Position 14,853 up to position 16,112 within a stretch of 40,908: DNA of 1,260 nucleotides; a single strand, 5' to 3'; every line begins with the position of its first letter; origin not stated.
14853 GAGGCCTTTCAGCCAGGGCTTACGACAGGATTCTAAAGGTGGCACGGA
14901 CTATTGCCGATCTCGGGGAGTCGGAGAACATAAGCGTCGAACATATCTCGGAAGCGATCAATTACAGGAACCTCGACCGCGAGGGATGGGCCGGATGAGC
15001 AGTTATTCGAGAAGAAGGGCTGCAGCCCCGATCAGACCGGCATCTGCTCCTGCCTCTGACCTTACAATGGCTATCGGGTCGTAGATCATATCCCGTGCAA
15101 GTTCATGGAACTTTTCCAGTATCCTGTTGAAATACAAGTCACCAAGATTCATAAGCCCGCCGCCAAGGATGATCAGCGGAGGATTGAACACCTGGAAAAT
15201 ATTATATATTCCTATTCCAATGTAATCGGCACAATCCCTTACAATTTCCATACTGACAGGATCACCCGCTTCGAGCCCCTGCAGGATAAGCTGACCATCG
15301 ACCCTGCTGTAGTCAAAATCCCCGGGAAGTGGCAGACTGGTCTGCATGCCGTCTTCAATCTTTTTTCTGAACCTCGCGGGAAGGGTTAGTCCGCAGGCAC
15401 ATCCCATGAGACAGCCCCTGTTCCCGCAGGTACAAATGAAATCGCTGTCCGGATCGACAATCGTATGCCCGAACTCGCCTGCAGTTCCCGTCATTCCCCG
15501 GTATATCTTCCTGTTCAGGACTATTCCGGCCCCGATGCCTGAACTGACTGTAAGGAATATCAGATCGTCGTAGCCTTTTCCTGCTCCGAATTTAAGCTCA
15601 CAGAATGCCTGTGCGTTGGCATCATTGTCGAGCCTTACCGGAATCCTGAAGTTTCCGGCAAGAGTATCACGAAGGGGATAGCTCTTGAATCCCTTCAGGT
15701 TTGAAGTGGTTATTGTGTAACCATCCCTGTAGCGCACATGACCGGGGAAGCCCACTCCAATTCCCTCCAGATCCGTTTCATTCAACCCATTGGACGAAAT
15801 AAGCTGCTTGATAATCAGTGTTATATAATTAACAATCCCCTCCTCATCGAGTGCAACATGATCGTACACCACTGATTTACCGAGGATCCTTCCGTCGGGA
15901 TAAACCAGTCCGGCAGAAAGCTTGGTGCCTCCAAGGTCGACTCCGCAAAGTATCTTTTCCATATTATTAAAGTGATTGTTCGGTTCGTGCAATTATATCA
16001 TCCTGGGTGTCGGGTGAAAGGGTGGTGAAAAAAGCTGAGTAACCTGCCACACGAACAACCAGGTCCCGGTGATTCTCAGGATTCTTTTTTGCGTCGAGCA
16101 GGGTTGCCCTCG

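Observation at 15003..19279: Orphan glycyl-radical 'eliminase' operon whose only partner is a ROK sugar kinase: candidate radical pathway for a phosphorylated sugar or anhydro-sugar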

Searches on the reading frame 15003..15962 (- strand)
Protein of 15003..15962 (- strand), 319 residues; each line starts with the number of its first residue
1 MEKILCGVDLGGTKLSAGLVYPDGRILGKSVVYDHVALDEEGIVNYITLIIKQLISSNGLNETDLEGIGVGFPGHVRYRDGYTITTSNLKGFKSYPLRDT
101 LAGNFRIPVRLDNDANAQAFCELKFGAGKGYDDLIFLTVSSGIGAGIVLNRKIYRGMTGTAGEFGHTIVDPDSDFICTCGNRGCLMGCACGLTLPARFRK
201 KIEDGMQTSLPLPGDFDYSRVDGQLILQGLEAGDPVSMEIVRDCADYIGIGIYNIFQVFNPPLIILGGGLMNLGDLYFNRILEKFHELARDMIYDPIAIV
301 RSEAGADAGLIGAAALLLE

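Call 4: search_protein_families(library=pfam, proteins=[window:15003-15962:-])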
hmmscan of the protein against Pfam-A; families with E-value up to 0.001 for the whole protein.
window:15003-15962:- (319 aa): 2 families
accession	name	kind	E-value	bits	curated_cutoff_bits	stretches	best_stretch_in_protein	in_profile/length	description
PF00480.26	ROK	-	1.1e-62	212.6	22.9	1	6-318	2-292/294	ROK family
PF01869.26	BcrAD_BadFG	-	0.00022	21.3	31.5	1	7-80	2-77/271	BadF/BadG/BcrA/BcrD ATPase family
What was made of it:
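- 15003..15962 (-): ROK-family sugar kinase without HTH (predicted anhydro-sugar 6-kinase), 319 aa. Pfam ROK 1.1e-62 over residues 6-318 (call 4).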

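Call 5: search_protein_families(library=ncbifam, proteins=[window:15003-15962:-])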
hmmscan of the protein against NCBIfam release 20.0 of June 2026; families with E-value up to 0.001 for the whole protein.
window:15003-15962:- (319 aa): 14 families
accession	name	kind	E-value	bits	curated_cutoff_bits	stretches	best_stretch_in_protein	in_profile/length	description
TIGR00744.1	ROK_glcA_fam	subfamily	4.5e-61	206.8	260.35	1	7-317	2-308/318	ROK family glucokinase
NF003461.0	PRK05082.1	subfamily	1.4e-36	126.3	283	1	7-316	5-285/291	N-acetylmannosamine kinase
NF047937.1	TransRegNagC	equivalog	5.3e-33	114.8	650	1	8-316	84-382/399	DNA-binding transcriptional regulator NagC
NF007251.0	PRK09698.1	equivalog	1.4e-32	113.2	253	2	1-202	4-201/304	allose kinase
NF047821.1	NactlManKinNanK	equivalog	1.3e-31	110.2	450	1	7-316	5-285/288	N-acetylmannosamine kinase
NF042998.1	bglucokin_BglK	equivalog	3.7e-30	105.2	550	1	7-314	5-282/291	beta-glucoside kinase BglK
NF009835.0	PRK13310.1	equivalog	4.2e-27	95.2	380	1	6-318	3-301/303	N-acetylglucosamine kinase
NF049930.1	TransRegMlc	equivalog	9.9e-26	91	530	1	43-316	124-388/405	sugar metabolism global transcriptional regulator Mlc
NF007108.0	PRK09557.1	equivalog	5.5e-25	88.3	443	1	6-316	4-299/303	fructokinase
NF045551.1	GK_Pyrobac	equivalog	6.4e-24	84.8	500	1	61-317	44-280/294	ATP-dependent glucokinase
NF045550.1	FrctkaseScrK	equivalog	2.9e-14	53.2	400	1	63-203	53-199/293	fructokinase ScrK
NF009836.0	PRK13311.1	equivalog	1.9e-13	50.2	551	1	6-188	3-188/256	N-acetyl-D-glucosamine kinase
NF045942.1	PolPhglucPhase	equivalog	6.8e-10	39.1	250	1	6-170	3-157/242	polyphosphate--glucose phosphotransferase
NF046058.1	NagK_SO3507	equivalog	4.7e-06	26.3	370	0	224-273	214-263/295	N-acetylglucosamine kinase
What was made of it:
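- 15003..15962 (-): TIGR00744 scores 207, below the 260 cut-off (call 5).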

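Call 35: search_solved_structures(query=window:15003-15962:-, max_evalue=1e-10)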
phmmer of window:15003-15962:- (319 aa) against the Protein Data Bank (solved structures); distinct sequences matched with E-value up to 1e-10: 32.
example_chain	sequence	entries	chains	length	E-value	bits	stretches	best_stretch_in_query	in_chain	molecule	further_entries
3vgk_A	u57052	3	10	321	1.9e-49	171.8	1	5-316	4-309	Glucokinase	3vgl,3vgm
2qm1_A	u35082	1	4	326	7.4e-48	166.6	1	1-318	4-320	Glucokinase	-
3vov_A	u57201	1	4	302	5.3e-41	144.1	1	6-315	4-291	Glucokinase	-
3eo3_A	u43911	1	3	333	2.2e-37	132.1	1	7-318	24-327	Bifunctional UDP-N-acetylglucosamine 2-epimerase/N-acetylmannosamine kinase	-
2yhy_A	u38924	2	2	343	2.5e-37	132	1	7-318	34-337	BIFUNCTIONAL UDP-N-ACETYLGLUCOSAMINE 2-EPIMERASE/N-ACETYLMANNOSAMINE KINASE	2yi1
2yhw_A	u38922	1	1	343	9.4e-37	130.1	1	7-318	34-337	BIFUNCTIONAL UDP-N-ACETYLGLUCOSAMINE 2-EPIMERASE/N-ACETYLMANNOSAMINE KINASE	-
5f7r_E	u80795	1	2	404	4.7e-31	111.4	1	44-283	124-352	Lmo0178 protein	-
5f7p_E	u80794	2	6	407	4.8e-31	111.3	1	44-283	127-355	Lmo0178 protein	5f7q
5nck_A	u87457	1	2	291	6.9e-28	101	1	6-170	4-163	N-acetylmannosamine kinase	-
1z05_A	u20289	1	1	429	1.5e-25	93.3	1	24-315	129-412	transcriptional regulator, ROK family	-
4htl_A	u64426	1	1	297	5.4e-25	91.5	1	6-169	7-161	Beta-glucoside kinase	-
6jdc_A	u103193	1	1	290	2.1e-23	86.2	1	7-196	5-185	N-acetylmannosamine kinase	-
6jdb_A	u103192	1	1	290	1.6e-22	83.3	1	7-196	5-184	N-acetylmannosamine kinase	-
3r8e_A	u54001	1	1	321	2e-22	83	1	4-169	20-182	Hypothetical sugar kinase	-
2aa4_A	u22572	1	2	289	3.9e-22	82.1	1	7-199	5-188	Putative N-acetylmannosamine kinase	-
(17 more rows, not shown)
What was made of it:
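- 15003..15962 (-): Best solved relatives are ROK glucokinases 3vgk and 2qm1 (call 35).
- The kinase's nearest solved relatives are glucokinases (call 35), which fits a gluco-configured substrate. The best solved relatives are glucokinases, and the TIGR00744 glucokinase subfamily is the top NCBIfam hit (calls 5, 35).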

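Call 65: search_solved_structures(query=window:15003-15962:-, max_evalue=1e-36, show_alignments=4)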
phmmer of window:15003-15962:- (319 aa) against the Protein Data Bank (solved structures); distinct sequences matched with E-value up to 1e-36: 6.
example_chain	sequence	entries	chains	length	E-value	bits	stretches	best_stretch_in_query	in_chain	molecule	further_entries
3vgk_A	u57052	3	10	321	1.9e-49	171.8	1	5-316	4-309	Glucokinase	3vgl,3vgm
2qm1_A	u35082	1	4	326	7.4e-48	166.6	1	1-318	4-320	Glucokinase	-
3vov_A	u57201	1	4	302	5.3e-41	144.1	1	6-315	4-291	Glucokinase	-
3eo3_A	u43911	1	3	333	2.2e-37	132.1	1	7-318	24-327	Bifunctional UDP-N-acetylglucosamine 2-epimerase/N-acetylmannosamine kinase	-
2yhy_A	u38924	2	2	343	2.5e-37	132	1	7-318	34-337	BIFUNCTIONAL UDP-N-ACETYLGLUCOSAMINE 2-EPIMERASE/N-ACETYLMANNOSAMINE KINASE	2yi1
2yhw_A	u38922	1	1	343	9.4e-37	130.1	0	7-318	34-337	BIFUNCTIONAL UDP-N-ACETYLGLUCOSAMINE 2-EPIMERASE/N-ACETYLMANNOSAMINE KINASE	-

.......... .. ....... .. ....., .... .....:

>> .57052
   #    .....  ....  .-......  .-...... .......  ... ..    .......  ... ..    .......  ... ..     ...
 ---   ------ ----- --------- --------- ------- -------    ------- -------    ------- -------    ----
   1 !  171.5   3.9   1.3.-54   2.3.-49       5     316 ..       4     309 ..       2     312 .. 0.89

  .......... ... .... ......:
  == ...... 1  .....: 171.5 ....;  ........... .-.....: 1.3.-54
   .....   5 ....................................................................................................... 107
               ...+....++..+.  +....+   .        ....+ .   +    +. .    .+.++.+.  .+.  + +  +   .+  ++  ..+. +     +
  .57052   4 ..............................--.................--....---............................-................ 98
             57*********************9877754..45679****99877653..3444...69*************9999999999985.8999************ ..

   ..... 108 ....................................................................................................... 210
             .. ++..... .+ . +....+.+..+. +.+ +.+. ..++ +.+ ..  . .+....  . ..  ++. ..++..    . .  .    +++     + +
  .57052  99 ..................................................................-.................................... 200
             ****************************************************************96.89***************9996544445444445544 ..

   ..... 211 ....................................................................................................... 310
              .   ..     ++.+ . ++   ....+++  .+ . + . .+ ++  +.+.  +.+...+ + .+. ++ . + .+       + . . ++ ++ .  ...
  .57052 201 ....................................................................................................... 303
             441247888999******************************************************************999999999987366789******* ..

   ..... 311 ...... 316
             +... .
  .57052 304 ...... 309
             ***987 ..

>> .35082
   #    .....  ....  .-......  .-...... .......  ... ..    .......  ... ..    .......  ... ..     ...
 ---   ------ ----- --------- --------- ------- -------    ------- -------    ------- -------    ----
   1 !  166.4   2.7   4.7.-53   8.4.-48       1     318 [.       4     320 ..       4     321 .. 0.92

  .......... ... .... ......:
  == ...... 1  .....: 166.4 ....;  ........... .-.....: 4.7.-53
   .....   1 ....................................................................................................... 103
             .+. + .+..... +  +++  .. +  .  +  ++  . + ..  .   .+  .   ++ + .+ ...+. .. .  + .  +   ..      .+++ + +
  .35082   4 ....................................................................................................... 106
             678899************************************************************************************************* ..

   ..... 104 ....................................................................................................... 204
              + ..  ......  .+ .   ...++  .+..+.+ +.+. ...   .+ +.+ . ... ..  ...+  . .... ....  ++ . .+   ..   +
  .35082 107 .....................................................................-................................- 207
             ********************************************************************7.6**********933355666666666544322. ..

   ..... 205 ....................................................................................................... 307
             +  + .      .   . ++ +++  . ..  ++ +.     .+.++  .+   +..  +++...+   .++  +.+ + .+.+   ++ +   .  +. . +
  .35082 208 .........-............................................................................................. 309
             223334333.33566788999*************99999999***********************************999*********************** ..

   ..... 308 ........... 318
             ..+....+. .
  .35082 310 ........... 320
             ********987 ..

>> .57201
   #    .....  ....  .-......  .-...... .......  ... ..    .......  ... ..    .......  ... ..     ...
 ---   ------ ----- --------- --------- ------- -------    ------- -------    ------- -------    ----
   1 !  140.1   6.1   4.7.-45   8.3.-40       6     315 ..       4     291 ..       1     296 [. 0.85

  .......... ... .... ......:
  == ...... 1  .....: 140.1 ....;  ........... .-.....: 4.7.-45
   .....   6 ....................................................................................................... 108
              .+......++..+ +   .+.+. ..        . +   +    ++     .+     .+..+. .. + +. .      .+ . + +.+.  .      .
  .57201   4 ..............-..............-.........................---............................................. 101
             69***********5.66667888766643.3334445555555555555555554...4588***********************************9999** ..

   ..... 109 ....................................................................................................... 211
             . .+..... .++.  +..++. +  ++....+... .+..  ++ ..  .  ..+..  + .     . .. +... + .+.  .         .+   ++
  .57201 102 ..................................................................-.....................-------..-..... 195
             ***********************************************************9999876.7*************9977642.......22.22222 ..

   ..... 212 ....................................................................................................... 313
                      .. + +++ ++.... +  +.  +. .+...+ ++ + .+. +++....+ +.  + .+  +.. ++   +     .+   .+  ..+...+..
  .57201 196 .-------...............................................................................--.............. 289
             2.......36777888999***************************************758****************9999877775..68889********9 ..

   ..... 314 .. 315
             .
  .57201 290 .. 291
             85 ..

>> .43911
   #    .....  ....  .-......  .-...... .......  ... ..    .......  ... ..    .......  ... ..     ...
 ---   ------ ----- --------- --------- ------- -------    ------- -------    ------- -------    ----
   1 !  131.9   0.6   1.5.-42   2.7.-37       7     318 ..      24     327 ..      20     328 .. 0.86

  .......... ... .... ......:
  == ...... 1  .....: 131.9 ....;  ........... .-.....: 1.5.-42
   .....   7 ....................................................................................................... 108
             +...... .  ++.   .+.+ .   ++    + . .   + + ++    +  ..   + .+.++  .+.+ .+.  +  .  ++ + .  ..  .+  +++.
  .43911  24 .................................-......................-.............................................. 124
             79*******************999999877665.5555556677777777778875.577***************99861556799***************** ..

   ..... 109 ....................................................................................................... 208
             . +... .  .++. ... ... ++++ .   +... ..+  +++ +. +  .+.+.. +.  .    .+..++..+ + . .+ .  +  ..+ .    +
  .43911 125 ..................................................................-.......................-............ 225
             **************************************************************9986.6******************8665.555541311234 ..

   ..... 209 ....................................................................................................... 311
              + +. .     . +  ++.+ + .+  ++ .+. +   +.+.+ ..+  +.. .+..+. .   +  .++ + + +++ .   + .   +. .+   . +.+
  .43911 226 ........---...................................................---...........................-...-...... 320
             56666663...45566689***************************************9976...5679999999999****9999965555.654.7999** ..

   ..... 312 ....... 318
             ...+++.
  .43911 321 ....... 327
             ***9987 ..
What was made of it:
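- On ROK family kinase: Met186 aligns with the Glu of 3vgk, 2qm1, 3vov and GNE E588 (call 65).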

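Call 73: search_protein_representatives(protein=window:15003-15962:-)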
Query: 319 residues. Proteins with E-value up to 0.001 (for the whole library): 44888; up to 1e-10: 25454; up to 1e-30: 3036. The best 150 are listed.
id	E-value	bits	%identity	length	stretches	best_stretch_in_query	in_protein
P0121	2.8e-105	368.5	92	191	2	223-319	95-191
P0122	1.3e-99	349.8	50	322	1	1-318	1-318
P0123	2.8e-93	329.1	51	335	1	3-319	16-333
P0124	1.6e-91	323.3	48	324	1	2-318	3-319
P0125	2.1e-83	296.6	46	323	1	1-319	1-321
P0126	1.7e-81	290.3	34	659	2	1-318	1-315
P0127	1.2e-80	287.6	51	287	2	1-236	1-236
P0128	1.6e-80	287.1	46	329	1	4-317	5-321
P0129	3.2e-76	273.0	40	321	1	5-316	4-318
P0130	7.9e-76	271.7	46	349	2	2-207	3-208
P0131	2.0e-74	267.1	32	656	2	3-316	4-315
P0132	1.1e-70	254.8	39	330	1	4-318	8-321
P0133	2.7e-70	253.5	61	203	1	107-305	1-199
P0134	1.1e-68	248.3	30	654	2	3-318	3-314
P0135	6.1e-68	245.8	32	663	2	6-316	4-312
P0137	1.3e-62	228.3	37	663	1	6-316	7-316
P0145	2.6e-58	214.2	35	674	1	6-315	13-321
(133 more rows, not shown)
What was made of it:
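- Checked: The mechanical ORF extends to a TTG at 15992, but homologues align from the ATG (call 73).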

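Call 76: search_protein_families(library=pfam, proteins=[P0137, P0145, P0126])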
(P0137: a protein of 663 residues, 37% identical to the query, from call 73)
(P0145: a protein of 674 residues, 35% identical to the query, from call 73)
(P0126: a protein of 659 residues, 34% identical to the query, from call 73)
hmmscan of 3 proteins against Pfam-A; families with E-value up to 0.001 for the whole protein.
P0137 (663 aa): 5 families
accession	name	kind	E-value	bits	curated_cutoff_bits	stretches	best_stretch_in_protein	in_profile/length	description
PF00480.26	ROK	-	1.9e-64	218.5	22.9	1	7-315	2-289/294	ROK family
PF04055.27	Radical_SAM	-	1.1e-18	68.4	29.5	1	390-590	3-155/166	Radical SAM superfamily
PF13353.11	Fer4_12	-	7e-10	39.8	22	1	381-564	2-135/137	4Fe-4S single cluster domain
PF01869.26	BcrAD_BadFG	-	3.1e-09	37.2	31.5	1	7-75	1-71/271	BadF/BadG/BcrA/BcrD ATPase family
PF00370.27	FGGY_N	-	0.00016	21.8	28.8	1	5-69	1-73/245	FGGY family of carbohydrate kinases, N-terminal domain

P0145 (674 aa): 13 families
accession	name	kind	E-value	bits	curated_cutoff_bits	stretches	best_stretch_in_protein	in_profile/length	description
PF00480.26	ROK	-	1.6e-60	205.6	22.9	1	13-321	2-289/294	ROK family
PF04055.27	Radical_SAM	-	7.1e-11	43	29.5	1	391-596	3-158/166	Radical SAM superfamily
PF00037.32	Fer4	-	4.1e-08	33.1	21.1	1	444-465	2-23/24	4Fe-4S binding domain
PF13353.11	Fer4_12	-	5.8e-08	33.6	22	1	382-413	2-33/137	4Fe-4S single cluster domain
PF13484.11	Fer4_16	-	5.1e-07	30.8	30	1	449-468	1-20/66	4Fe-4S double cluster binding domain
PF13187.11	Fer4_9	-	1.3e-06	28.8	27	1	420-465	1-52/52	4Fe-4S dicluster domain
PF01869.26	BcrAD_BadFG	-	1.4e-06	28.5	31.5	1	13-82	1-74/271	BadF/BadG/BcrA/BcrD ATPase family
PF12838.12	Fer4_7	-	3.6e-06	27.8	27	1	420-464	1-52/52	4Fe-4S dicluster domain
PF00370.27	FGGY_N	-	2.9e-05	24.3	28.8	1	11-84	1-82/245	FGGY family of carbohydrate kinases, N-terminal domain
PF12797.12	Fer4_2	-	5.6e-05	23.3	24.5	0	449-462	9-22/22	4Fe-4S binding domain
PF13237.11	Fer4_10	-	0.00023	21.4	25.5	1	419-461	7-53/53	4Fe-4S dicluster domain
PF12837.12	Fer4_6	-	0.00045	20.5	25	1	444-464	3-23/24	4Fe-4S binding domain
PF14697.11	Fer4_21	-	0.00097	19.7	35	1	418-465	5-57/59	4Fe-4S dicluster domain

P0126 (659 aa): 3 families
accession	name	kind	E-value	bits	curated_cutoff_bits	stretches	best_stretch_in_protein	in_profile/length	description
PF00480.26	ROK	-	1.2e-118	396.4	22.9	2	6-314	2-291/294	ROK family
PF01869.26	BcrAD_BadFG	-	2.4e-10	40.8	31.5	1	223-311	184-268/271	BadF/BadG/BcrA/BcrD ATPase family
PF00370.27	FGGY_N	-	4.4e-05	23.6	28.8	1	4-72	1-77/245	FGGY family of carbohydrate kinases, N-terminal domain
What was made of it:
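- ROK-activase fusion proteins exist (call 76).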
